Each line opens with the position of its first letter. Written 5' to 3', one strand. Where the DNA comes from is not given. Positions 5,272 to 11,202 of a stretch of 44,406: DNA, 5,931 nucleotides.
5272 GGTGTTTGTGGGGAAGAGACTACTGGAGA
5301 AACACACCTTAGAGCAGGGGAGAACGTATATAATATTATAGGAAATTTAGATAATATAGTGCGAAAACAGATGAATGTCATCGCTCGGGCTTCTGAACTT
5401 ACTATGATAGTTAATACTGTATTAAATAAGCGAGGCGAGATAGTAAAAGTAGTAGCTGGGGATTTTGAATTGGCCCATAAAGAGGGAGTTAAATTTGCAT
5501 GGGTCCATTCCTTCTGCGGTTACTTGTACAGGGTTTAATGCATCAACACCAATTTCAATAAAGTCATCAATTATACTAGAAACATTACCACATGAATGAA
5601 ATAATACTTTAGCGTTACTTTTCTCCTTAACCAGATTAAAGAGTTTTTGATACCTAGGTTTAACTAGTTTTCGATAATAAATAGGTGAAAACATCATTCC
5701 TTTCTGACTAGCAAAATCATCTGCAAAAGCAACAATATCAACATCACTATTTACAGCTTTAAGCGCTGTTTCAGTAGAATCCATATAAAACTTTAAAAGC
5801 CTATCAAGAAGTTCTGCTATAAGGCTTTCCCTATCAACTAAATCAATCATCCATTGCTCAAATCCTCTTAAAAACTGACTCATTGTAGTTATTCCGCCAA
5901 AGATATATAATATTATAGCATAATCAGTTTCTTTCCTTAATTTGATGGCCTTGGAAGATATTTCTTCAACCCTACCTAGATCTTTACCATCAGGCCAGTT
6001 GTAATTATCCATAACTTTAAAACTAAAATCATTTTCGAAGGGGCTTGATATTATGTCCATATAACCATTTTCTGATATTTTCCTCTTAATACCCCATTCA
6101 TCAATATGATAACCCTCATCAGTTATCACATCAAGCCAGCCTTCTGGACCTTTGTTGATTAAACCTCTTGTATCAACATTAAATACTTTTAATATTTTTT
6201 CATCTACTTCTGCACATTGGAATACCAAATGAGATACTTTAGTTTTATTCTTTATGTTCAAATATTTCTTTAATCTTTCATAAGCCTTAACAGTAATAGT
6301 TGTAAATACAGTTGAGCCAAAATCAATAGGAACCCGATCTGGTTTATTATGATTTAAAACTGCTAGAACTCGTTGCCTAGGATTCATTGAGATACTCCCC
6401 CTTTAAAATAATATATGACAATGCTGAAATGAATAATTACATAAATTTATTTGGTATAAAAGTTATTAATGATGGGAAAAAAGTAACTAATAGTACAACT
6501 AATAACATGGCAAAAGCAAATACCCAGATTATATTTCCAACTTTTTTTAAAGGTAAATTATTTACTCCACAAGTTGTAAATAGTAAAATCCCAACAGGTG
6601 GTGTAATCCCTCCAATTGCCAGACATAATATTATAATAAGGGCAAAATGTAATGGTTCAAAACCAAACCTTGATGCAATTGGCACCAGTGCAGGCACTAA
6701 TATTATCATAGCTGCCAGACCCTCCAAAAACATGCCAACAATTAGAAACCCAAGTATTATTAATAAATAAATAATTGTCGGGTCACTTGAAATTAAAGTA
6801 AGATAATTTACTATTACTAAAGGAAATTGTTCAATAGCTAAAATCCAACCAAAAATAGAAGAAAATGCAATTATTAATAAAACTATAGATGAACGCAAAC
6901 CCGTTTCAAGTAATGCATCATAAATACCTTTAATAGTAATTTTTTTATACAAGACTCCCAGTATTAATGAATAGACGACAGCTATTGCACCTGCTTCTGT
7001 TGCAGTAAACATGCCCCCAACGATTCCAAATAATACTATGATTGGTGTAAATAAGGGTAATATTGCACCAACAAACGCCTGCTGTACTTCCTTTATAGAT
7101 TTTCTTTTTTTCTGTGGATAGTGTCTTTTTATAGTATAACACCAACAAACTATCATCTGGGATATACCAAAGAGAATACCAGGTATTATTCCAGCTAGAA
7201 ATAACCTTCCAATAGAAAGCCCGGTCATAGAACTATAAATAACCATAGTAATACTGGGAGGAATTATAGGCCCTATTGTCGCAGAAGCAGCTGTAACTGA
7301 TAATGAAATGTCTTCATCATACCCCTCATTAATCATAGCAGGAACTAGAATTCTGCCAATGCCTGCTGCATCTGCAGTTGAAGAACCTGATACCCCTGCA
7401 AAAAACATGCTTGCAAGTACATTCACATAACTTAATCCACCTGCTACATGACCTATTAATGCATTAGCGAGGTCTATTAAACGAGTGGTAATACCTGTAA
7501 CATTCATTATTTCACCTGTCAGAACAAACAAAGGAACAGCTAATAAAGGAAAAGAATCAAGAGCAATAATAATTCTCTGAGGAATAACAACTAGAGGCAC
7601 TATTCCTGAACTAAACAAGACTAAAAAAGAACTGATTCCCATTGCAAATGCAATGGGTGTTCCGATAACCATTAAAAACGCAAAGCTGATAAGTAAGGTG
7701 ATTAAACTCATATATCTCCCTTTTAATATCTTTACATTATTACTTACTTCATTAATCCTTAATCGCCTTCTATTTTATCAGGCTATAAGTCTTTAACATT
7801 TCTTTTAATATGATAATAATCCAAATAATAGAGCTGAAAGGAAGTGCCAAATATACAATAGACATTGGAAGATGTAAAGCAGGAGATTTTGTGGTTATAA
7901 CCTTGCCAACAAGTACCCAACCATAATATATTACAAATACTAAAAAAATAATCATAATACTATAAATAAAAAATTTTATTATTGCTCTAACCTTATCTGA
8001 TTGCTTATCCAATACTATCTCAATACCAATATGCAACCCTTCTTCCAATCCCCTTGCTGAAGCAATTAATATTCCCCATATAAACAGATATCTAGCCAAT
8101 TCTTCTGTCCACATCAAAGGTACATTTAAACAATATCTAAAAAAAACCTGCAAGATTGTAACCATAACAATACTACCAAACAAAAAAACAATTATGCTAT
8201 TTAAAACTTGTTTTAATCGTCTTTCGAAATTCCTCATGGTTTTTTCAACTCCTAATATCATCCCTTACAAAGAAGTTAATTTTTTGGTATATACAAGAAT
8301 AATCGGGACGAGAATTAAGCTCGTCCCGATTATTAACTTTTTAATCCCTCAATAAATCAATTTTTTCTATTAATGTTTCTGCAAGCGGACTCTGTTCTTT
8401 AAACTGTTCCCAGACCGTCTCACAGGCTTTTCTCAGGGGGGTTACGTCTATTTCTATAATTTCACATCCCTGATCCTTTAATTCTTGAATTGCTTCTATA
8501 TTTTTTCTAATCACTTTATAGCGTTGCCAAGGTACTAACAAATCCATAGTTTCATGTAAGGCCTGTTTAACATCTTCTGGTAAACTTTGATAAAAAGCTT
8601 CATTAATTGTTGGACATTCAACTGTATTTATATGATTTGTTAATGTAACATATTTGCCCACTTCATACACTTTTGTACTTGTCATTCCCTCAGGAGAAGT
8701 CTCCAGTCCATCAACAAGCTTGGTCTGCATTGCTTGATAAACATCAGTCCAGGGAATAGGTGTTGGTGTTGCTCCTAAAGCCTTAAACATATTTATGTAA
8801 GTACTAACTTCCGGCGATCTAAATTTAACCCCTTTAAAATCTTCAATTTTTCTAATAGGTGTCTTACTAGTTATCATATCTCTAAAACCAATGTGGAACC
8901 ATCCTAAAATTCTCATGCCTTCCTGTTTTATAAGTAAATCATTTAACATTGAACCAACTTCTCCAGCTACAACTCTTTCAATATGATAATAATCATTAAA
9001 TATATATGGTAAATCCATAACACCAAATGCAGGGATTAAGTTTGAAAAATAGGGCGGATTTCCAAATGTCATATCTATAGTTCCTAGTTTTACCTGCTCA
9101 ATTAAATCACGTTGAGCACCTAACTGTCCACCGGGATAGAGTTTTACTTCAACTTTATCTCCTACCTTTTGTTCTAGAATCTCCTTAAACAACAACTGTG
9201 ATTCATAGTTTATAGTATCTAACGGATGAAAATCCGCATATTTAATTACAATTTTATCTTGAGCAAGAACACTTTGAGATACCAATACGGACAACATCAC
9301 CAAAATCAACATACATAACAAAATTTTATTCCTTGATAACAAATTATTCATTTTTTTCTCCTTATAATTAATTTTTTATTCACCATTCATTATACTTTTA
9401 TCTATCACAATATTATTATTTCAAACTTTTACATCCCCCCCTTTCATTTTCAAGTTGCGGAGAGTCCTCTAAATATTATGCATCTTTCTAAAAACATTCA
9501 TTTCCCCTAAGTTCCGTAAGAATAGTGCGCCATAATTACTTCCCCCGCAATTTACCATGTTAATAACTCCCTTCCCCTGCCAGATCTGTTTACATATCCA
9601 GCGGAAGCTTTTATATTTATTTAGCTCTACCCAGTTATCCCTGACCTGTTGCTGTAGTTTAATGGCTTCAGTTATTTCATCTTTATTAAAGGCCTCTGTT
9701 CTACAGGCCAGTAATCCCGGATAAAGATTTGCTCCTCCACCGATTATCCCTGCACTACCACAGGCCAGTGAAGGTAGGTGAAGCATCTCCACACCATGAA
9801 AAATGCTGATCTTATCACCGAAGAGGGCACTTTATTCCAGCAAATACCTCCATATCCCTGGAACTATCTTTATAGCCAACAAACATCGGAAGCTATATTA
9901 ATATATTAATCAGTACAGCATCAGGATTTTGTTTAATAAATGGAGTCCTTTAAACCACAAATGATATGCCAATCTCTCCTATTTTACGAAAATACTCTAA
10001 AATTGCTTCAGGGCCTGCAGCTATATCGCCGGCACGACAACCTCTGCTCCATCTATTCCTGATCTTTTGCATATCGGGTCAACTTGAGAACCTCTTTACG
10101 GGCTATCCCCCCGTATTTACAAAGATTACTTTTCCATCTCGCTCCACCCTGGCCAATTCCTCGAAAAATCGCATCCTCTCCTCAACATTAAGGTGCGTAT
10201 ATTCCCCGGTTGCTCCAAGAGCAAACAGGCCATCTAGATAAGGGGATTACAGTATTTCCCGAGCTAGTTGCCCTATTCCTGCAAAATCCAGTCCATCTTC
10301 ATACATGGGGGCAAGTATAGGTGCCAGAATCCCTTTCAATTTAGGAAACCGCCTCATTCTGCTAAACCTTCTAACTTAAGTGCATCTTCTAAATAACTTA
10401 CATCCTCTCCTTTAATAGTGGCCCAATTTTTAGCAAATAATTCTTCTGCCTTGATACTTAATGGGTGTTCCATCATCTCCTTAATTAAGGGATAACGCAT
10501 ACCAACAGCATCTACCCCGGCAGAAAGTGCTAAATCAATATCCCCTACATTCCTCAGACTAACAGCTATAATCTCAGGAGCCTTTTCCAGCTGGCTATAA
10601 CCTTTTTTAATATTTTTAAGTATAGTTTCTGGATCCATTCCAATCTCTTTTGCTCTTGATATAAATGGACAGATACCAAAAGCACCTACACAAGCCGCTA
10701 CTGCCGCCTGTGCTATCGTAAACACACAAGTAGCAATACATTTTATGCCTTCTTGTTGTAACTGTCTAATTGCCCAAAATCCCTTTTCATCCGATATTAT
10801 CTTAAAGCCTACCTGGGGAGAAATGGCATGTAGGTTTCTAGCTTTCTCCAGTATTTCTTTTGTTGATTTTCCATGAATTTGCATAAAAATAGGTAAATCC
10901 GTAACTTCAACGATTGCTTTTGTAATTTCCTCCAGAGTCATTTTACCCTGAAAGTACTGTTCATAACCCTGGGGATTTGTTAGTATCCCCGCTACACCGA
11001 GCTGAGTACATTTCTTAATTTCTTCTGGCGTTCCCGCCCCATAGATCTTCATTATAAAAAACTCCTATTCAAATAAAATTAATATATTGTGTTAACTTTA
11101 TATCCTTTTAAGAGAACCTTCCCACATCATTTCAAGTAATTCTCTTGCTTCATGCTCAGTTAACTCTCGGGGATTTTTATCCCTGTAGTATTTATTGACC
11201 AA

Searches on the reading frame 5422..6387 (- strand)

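Call 34: search_protein_families(library=pfam, proteins=[window:5422-6387:-], max_evalue=0.001)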
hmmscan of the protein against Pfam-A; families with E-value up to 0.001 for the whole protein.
window:5422-6387:- (321 aa): 1 family
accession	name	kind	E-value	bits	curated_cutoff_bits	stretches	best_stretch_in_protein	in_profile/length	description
PF01208.23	URO-D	-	1.1e-13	51.4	23.9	1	123-285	102-265/346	Uroporphyrinogen decarboxylase (URO-D)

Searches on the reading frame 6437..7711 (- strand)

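Call 34: search_protein_families(library=pfam, proteins=[window:6437-7711:-], max_evalue=0.001)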
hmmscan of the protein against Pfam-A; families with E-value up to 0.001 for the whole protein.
window:6437-7711:- (424 aa): 1 family
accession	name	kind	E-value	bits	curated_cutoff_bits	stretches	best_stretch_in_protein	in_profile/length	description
PF06808.19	DctM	-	1.6e-115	386.7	23.8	1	7-414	1-412/413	Tripartite ATP-independent periplasmic transporter, DctM component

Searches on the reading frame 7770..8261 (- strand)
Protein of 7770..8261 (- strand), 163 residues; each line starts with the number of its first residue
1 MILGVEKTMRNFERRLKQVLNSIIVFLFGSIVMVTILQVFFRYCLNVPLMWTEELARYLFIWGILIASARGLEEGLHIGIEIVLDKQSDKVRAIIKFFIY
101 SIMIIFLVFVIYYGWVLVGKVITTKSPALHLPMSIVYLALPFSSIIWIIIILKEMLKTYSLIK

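Call 34: search_protein_families(library=pfam, proteins=[window:7770-8261:-], max_evalue=0.001)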
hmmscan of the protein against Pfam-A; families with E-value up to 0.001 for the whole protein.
window:7770-8261:- (163 aa): 1 family
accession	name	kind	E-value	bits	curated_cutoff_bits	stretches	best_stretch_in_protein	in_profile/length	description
PF04290.18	DctQ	-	1e-29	103.5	28.3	1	31-157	1-128/132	Tripartite ATP-independent periplasmic transporters, DctQ component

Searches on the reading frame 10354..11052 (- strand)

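Call 34: search_protein_families(library=pfam, proteins=[window:10354-11052:-], max_evalue=0.001)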
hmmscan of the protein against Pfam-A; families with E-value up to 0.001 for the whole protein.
window:10354-11052:- (232 aa): 1 family
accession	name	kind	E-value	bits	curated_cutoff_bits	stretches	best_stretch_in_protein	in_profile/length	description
PF00923.25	TAL_FSA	-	2.7e-23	83.2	27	1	36-208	59-251/285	Transaldolase/Fructose-6-phosphate aldolase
